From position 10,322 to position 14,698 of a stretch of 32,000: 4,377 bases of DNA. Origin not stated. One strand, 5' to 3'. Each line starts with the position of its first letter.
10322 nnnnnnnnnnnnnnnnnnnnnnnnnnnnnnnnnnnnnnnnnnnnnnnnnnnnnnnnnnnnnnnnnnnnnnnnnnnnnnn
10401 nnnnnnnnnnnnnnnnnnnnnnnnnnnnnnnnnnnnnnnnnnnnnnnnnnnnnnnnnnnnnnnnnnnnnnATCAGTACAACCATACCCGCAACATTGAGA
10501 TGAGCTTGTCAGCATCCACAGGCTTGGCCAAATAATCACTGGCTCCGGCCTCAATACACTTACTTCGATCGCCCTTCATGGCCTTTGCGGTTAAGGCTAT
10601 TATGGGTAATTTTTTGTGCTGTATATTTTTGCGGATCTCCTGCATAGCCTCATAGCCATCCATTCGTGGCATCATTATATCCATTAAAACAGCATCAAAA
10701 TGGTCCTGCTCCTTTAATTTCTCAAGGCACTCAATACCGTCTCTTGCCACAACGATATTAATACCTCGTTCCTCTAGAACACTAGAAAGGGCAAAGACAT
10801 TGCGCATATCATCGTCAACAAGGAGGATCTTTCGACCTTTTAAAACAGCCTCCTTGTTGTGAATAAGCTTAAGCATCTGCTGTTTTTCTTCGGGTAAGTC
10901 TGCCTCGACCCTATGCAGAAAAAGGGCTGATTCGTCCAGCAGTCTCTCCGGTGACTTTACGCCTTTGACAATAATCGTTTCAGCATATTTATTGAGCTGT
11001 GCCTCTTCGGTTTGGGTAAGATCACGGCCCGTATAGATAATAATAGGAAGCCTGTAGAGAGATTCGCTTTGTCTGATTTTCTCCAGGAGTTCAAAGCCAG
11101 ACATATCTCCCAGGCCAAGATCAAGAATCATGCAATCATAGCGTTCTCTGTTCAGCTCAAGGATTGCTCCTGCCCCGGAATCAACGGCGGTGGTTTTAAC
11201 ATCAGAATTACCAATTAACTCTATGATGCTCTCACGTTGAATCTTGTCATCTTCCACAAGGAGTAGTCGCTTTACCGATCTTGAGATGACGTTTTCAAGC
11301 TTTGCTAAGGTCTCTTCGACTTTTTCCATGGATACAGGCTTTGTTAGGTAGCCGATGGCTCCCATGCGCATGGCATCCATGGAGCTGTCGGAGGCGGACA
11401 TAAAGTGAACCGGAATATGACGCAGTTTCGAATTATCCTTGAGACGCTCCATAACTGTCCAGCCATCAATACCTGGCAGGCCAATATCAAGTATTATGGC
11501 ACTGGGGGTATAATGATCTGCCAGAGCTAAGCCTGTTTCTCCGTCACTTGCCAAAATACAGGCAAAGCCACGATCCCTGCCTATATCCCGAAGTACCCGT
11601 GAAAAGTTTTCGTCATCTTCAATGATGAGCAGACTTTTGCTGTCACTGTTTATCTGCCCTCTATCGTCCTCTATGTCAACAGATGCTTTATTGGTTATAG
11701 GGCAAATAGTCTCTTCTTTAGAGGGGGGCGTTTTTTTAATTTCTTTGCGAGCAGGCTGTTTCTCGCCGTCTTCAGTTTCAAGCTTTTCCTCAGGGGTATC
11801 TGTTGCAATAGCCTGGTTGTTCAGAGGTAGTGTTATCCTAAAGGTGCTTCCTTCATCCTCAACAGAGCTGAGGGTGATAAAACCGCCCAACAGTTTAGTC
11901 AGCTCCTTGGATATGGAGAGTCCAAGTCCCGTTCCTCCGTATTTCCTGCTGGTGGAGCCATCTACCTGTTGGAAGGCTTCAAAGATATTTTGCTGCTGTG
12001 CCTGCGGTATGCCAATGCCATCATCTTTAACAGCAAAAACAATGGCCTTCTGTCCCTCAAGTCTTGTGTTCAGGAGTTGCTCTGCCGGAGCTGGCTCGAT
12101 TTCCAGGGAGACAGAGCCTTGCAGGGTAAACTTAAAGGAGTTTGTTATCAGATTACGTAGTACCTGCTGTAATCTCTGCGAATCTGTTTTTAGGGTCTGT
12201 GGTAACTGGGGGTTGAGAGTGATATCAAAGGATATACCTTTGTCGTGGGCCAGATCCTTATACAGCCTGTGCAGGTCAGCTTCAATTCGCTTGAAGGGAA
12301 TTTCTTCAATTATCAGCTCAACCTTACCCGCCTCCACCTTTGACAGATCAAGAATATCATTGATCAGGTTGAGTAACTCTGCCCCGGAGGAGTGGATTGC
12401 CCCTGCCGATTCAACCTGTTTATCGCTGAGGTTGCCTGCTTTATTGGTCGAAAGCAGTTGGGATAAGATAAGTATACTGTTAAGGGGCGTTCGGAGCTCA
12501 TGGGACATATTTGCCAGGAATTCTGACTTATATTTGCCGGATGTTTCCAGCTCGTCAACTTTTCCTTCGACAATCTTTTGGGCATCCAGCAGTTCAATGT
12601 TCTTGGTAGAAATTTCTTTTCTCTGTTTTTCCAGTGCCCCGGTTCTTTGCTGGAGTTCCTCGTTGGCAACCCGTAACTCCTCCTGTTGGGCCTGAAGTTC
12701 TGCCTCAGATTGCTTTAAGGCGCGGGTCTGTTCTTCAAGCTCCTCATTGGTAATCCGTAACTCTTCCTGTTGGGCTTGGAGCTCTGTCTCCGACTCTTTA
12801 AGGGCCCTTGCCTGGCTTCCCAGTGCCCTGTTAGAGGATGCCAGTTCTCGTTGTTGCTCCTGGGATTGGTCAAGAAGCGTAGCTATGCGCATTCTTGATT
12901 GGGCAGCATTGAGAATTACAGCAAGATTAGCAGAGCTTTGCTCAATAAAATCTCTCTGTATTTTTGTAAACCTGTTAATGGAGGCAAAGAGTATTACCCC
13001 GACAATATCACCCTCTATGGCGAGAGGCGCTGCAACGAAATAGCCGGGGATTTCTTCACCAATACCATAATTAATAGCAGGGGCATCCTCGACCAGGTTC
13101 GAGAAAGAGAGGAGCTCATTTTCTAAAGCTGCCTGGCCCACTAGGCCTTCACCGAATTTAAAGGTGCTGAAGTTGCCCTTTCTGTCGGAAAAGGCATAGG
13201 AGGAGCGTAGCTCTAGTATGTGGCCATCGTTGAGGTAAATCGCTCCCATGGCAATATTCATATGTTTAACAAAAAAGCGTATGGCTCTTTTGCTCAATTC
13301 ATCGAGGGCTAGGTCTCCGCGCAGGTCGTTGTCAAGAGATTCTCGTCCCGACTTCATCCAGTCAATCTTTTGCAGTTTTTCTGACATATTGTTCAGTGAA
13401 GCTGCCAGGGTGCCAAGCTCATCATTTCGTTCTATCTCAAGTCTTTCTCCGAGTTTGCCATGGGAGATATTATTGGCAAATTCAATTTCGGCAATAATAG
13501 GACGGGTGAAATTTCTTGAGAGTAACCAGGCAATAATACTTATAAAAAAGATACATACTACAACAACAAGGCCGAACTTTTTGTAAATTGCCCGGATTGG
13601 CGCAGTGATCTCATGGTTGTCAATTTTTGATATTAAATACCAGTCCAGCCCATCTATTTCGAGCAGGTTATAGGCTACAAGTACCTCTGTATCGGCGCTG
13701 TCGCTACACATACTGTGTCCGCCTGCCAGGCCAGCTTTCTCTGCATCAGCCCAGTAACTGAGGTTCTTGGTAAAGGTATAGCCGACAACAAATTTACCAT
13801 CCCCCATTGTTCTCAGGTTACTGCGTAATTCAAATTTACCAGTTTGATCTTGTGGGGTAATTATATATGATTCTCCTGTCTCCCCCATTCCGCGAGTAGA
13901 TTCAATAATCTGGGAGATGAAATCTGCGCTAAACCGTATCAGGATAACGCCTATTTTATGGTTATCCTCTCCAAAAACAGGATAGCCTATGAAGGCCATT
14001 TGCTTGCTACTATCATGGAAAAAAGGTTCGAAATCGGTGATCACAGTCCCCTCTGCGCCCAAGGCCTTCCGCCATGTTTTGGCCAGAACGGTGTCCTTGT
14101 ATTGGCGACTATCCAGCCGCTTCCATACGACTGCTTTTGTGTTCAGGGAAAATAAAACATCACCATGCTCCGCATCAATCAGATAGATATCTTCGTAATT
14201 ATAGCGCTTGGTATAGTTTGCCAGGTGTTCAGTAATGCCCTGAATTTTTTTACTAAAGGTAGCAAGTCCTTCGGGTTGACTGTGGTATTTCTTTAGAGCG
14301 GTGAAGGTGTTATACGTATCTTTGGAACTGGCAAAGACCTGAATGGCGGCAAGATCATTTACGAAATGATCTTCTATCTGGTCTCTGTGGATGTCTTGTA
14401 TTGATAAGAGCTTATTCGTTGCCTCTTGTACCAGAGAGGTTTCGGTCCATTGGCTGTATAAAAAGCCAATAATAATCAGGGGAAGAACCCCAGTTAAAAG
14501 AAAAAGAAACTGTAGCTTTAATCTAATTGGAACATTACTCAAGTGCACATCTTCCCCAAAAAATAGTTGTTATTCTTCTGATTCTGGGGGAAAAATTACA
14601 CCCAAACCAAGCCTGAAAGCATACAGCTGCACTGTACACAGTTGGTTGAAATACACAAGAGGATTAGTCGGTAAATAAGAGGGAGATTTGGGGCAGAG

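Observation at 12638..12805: Duplicated 28-aa '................' segment in the kinase coiled coil: candidate methylation/deamidation site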

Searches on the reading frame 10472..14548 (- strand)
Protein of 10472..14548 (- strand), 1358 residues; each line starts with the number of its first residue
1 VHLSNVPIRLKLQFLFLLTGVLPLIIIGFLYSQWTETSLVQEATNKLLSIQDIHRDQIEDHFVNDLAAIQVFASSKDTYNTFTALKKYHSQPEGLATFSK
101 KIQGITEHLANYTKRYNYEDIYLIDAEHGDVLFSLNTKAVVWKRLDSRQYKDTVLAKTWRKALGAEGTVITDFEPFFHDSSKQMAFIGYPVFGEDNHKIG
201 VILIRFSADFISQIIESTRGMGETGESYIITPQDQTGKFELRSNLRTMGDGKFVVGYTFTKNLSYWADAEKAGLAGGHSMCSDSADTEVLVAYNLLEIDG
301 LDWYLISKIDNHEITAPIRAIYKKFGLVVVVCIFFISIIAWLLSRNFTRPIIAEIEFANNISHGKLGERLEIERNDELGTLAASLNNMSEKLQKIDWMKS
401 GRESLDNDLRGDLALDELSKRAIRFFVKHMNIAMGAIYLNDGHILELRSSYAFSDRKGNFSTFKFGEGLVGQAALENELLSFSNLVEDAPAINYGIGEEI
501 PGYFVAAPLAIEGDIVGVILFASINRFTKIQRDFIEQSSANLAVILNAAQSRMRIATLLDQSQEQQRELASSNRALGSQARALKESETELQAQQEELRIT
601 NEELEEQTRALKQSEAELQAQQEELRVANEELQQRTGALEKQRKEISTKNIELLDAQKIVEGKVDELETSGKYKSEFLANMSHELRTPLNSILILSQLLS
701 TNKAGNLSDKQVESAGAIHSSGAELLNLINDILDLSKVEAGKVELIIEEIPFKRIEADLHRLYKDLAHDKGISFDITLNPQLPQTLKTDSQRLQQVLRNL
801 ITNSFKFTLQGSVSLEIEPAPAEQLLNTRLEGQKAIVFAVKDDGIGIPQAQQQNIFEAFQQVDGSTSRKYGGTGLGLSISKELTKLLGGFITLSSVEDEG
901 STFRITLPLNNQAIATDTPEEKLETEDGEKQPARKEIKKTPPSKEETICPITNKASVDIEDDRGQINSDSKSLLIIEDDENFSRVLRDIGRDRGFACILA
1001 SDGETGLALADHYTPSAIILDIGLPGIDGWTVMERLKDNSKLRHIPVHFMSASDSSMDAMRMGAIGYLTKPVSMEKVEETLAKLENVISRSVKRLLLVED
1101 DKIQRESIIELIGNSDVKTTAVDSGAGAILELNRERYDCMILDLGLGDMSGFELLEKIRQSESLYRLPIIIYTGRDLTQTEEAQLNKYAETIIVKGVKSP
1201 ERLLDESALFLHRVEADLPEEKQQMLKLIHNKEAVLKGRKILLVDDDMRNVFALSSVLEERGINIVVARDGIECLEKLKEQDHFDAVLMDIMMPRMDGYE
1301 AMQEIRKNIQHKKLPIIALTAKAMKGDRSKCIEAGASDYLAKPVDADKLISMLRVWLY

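Call 5: search_protein_families(library=pfam, proteins=[window:10472-14548:-], max_evalue=0.001)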
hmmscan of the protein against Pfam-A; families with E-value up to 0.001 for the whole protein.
window:10472-14548:- (1358 aa): 7 families
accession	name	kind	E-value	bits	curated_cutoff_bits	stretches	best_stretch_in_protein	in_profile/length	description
PF00072.30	Response_reg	-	1.3e-68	228.6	30.2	3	1241-1353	1-110/111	Response regulator receiver domain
PF02518.31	HATPase_c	-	5.6e-28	98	26.4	1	789-910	2-110/111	Histidine kinase-, DNA gyrase B-, and HSP90-like ATPase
PF00512.31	HisKA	-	1.5e-18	67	26.9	1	674-741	2-66/66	His Kinase A (phospho-acceptor) domain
PF13185.12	GAF_2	-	3.7e-12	47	28.6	1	414-546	3-135/136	GAF domain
PF02743.24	dCache_1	-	1.9e-10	41.2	45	1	93-307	57-239/240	Cache domain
PF00672.30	HAMP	-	1e-08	35.8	25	1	343-393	2-52/53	HAMP domain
PF01590.32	GAF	-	6.8e-05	23.9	22.4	1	415-545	2-132/133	GAF domain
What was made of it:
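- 11819..12184 (-): HATPase_c catalytic domain (aa 789-910). Call 5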

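Call 12: find_homologous_proteins(query=window:10472-14548:-, max_evalue=1e-20)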
Query window:10472-14548:- (1358 aa): 700 proteins with E <= 1e-20 among 8000 candidates; the best 120 are listed.
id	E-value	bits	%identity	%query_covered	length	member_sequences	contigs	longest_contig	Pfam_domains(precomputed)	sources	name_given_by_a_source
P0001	0.0e+0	2988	100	100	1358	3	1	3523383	PF00672.31,PF13185.13,PF02743.25,PF02518.32,PF00512.32,PF00072.31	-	-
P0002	0.0e+0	2004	65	100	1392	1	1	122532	PF00672.31,PF13185.13,PF02743.25,PF02518.32,PF00512.32,PF00072.31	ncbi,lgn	ncbi:MAG: response regulator [Desulfotalea sp.]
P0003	0.0e+0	1955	64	100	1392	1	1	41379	PF00672.31,PF13185.13,PF02743.25,PF01590.33,PF02518.32,PF00512.32,PF00072.31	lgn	-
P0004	0.0e+0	1909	64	100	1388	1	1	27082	PF00672.31,PF13185.13,PF02743.25,PF01590.33,PF02518.32,PF00512.32,PF00072.31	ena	-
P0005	0.0e+0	1801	61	100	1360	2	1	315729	PF00672.31,PF13185.13,PF02743.25,PF02518.32,PF00512.32,PF00072.31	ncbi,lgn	-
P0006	0.0e+0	1745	58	100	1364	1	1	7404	PF00672.31,PF20274.5,PF13185.13,PF02743.25,PF01590.33,PF02518.32,PF00512.32,PF00072.31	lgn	-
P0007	0.0e+0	1744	60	100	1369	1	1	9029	PF00672.31,PF13185.13,PF01590.33,PF02518.32,PF00512.32,PF00072.31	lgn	-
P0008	0.0e+0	1744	60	100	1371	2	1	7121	PF00672.31,PF13185.13,PF01590.33,PF02518.32,PF00512.32,PF00072.31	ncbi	-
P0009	0.0e+0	1716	59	100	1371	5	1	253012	PF00672.31,PF13185.13,PF01590.33,PF02518.32,PF00512.32,PF00072.31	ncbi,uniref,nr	ncbi:response regulator [Desulfopila inferna]|uniref:response regulator n=1 Tax=Desulfopila inferna 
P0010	0.0e+0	1709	59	99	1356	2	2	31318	PF00672.31,PF13185.13,PF02518.32,PF13492.13,PF00512.32,PF00072.31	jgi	jgi:tubulin-specific chaperone A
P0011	0.0e+0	1694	57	100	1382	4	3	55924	PF00672.31,PF13185.13,PF02743.25,PF01590.33,PF02518.32,PF00512.32,PF00072.31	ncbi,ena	-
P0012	0.0e+0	1691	59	100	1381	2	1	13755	PF00672.31,PF13185.13,PF02743.25,PF01590.33,PF02518.32,PF00512.32,PF00072.31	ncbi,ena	-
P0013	0.0e+0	1689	57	100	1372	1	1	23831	PF00672.31,PF13185.13,PF02743.25,PF01590.33,PF02518.32,PF00512.32,PF00072.31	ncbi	-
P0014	0.0e+0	1686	57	100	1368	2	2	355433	PF00672.31,PF13185.13,PF01590.33,PF02518.32,PF00512.32,PF00072.31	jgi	jgi:CheY-like chemotaxis protein/signal transduction histidine kinase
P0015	0.0e+0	1686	57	100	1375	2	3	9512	PF13185.13,PF01590.33,PF02518.32,PF00512.32,PF00072.31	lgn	-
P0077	0.0e+0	1484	51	100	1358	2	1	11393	PF00672.31,PF13185.13,PF02743.25,PF01590.33,PF02518.32,PF00512.32,PF00072.31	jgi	-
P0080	0.0e+0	1475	51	100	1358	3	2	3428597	PF00672.31,PF13185.13,PF02743.25,PF01590.33,PF02518.32,PF00512.32,PF00072.31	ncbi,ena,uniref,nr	ncbi:response regulator [uncultured Desulfobacter sp.]|uniref:response regulator n=1 Tax=uncultured 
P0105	0.0e+0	1366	49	100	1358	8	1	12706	PF00672.31,PF13185.13,PF01590.33,PF02518.32,PF00512.32,PF00072.31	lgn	-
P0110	0.0e+0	1351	48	100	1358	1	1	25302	PF00672.31,PF13185.13,PF02518.32,PF00512.32,PF00072.31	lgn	-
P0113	0.0e+0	1351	48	100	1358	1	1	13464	PF00672.31,PF13185.13,PF02743.25,PF02518.32,PF00512.32,PF00072.31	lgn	-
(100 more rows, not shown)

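Call 44: search_protein_families(library=pfam, alignment_id=A2, max_evalue=0.001)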
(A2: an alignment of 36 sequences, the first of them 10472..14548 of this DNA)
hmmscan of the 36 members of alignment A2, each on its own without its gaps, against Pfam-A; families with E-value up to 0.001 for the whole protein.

A. member 1, window:10472-14548:- (1358 aa): 7 families
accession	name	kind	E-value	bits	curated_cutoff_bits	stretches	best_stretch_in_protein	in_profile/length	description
PF00072.30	Response_reg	-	1.3e-68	228.6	30.2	3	1241-1353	1-110/111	Response regulator receiver domain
PF02518.31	HATPase_c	-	5.6e-28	98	26.4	1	789-910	2-110/111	Histidine kinase-, DNA gyrase B-, and HSP90-like ATPase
PF00512.31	HisKA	-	1.5e-18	67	26.9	1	674-741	2-66/66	His Kinase A (phospho-acceptor) domain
PF13185.12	GAF_2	-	3.7e-12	47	28.6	1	414-546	3-135/136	GAF domain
PF02743.24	dCache_1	-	1.9e-10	41.2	45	1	93-307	57-239/240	Cache domain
PF00672.30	HAMP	-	1e-08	35.8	25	1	343-393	2-52/53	HAMP domain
PF01590.32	GAF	-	6.8e-05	23.9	22.4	1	415-545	2-132/133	GAF domain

B. families by the number of members that match (of 36 scanned): 26 families (the first 25 are shown)
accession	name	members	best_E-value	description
PF13185.12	GAF_2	36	5.8e-39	GAF domain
PF00072.30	Response_reg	35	1.9e-72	Response regulator receiver domain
PF02518.31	HATPase_c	35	1.8e-31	Histidine kinase-, DNA gyrase B-, and HSP90-like ATPase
PF00512.31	HisKA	35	4.4e-22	His Kinase A (phospho-acceptor) domain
PF00672.30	HAMP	31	5.7e-15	HAMP domain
PF01590.32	GAF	30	2.6e-19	GAF domain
PF20274.4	cREC_REC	14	1.2e-07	Cyclic-phosphate processing Receiver domain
PF13492.12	GAF_3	12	1.6e-08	GAF domain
PF23198.2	PDE8A_N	10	6.8e-07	PDE8A-like, N-terminal domain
PF12729.13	4HB_MCP_1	7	1.3e-22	Four helix bundle sensory module for signal transduction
PF02743.24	dCache_1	7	6.5e-18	Cache domain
PF03709.21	OKR_DC_1_N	5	3.8e-07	Orn/Lys/Arg decarboxylase, N-terminal domain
PF05227.19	CHASE3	3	5.6e-38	CHASE3 domain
PF13426.13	PAS_9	2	2.9e-12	PAS domain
PF08448.16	PAS_4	2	5.3e-09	PAS fold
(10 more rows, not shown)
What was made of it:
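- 13628..14272 (-): Periplasmic dCache_1 sensor (aa 93-307). Other family members have 4HB_MCP_1, CHASE3, HBM, sCache or PAS here. Pfam (calls 5, 44)
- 12911..13309 (-): GAF domain (aa 414-546). Pfam (call 5); found in 36 of 36 family members (call 44)
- Closest known: Methylation helices of methyl-accepting chemotaxis proteins. Same: The family uses sensor types also found in MCPs: dCache, 4HB_MCP, CHASE3, HBM (call 44).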

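Call 61: search_protein_families(library=ncbifam, proteins=[window:10472-14548:-], max_evalue=0.001)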
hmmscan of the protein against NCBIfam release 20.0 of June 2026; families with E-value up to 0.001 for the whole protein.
window:10472-14548:- (1358 aa): 162 families (the best 25 are shown)
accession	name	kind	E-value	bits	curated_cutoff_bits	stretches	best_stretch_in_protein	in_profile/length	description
NF008318.0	PRK11107.1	equivalog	4.5e-112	375.8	890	4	618-918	247-529/920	two-component sensor histidine kinase BarA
TIGR02956.1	TMAO_torS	equivalog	2.2e-105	353.8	676.5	3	601-1083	384-818/967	TMAO reductase system sensor histidine kinase/response regulator TorS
NF038297.2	hybrid_HK_HrmK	equivalog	5.9e-102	342.3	725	3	549-1083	122-606/607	hybrid histidine kinase/response regulator HrmK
NF041947.1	LuxQ_Vibrio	equivalog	2e-95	320.4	1200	3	652-924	450-711/843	quorum-sensing autoinducer 2 sensor kinase/phosphatase LuxQ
NF011874.0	PRK15347.1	equivalog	5.5e-93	312.6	852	4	667-914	391-619/921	two component system sensor kinase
NF008302.0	PRK11091.1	equivalog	3.8e-87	293.2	838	3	664-921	273-517/779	aerobic respiration two-component sensor histidine kinase ArcB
NF045901.1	HisKinLetSLeg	equivalog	1.9e-80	271.1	1650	4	623-910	249-519/906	two-component system sensor histidine kinase LetS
NF008099.0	PRK10841.1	equivalog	5.2e-80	269.4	920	4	668-924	464-705/949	two-component system sensor histidine kinase RcsC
NF047465.1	hybrid_HK_LvrA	exception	7e-66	222.8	1200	2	617-1086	141-582/819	hybrid histidine kinase/response regulator LvrA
NF008543.0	PRK11466.1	equivalog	5.4e-59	199.9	982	3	665-916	435-669/914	TMAO reductase system sensor histidine kinase/response regulator TorS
NF041832.1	near_NosP_CTERM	subfamily_domain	1.8e-57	195.1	400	2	673-929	6-246/370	NahK/ErcS family hybrid sensor histidine kinase/response regulator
NF041880.1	EPS_EpsF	equivalog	4.1e-56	190.5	900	3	651-908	255-492/492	response regulator EpsF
NF040691.1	MtrAB_MtrB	equivalog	3.1e-55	188.2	450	2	656-918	253-501/507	MtrAB system histidine kinase MtrB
NF033092.0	HK_WalK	equivalog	2.2e-52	178.5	725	2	663-909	361-594/594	cell wall metabolism sensor histidine kinase WalK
NF046044.1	PnpS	equivalog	4.3e-52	177.4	400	1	586-908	91-390/390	two-component system histidine kinase PnpS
TIGR01387.1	cztR_silR_copR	subfamily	5.1e-42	144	279.2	3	1241-1356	1-113/218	heavy metal response regulator transcription factor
NF053854.1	RespRegPhoBBctds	equivalog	9.7e-40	136.3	270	3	1241-1350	1-108/225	two-component system response regulator PhoB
NF045991.1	RespRegCtrARhodob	equivalog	1.1e-39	136.5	350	3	1240-1353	2-112/224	response regulator transcription factor CtrA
NF040689.1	MtrAB_MtrA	equivalog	1.2e-39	135.9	300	3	1241-1355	1-111/219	MtrAB system response regulator MtrA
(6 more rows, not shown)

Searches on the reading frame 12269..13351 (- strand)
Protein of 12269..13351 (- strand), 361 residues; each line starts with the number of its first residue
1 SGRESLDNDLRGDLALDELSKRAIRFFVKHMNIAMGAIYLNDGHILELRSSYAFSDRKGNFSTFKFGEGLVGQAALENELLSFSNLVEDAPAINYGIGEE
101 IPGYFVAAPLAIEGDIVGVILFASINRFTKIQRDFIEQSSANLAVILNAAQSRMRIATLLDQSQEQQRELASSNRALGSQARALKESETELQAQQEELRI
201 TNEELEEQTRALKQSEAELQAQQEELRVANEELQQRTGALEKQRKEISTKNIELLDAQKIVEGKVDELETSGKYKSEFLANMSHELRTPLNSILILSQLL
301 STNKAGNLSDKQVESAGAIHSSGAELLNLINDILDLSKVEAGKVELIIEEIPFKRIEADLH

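Call 45: predict_structure(protein=window:12269-13351:-)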
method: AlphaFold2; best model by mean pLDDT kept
length: 361 residues; sequences in the alignment: 1
mean_pLDDT: 55.4   pTM: 0.28
mean pLDDT of the five models: 55.4, 54.5, 52.6, 51.6, 50.5
residues with pLDDT >= 90: 47; 70-90: 67; 50-70: 52; < 50: 195
segments of 3 or more residues with pLDDT < 50: 1-127, 272-282, 287-289, 302-304, 311-323, 334-361
pLDDT, mean of each block of 10 residues (from residue 1): 43 43 39 31 33 34 32 33 30 24 22 31 48 64 69 79 86 88 90 91 93 93 92 88 84 75 60 46 48 50 49 47 49 47 34 34 30
secondary structure, 60 per line:
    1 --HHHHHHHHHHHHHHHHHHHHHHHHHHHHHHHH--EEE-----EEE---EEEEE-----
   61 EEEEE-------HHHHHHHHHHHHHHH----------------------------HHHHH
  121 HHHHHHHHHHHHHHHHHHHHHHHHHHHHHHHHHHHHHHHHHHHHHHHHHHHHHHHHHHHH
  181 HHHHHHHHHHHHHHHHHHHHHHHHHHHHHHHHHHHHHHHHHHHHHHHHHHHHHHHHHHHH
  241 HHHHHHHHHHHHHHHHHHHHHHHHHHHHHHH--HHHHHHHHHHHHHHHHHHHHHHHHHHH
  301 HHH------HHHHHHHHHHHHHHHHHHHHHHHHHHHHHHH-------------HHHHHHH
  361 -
elements in order: H3-34 E37-39 E45-47 E51-55 E61-65 H73-87 H116-271 H274-303 H310-340 H354-360
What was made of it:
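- On MCP-type CheR/CheB methyl-accepting site: A continuous helix is predicted (call 45).
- On S-helix (signalling helix): The helix is far longer than 40 residues (call 45).
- AlphaFold2 predicts one continuous helix over aa 515-670, with pLDDT 84-93 across the units (call 45).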
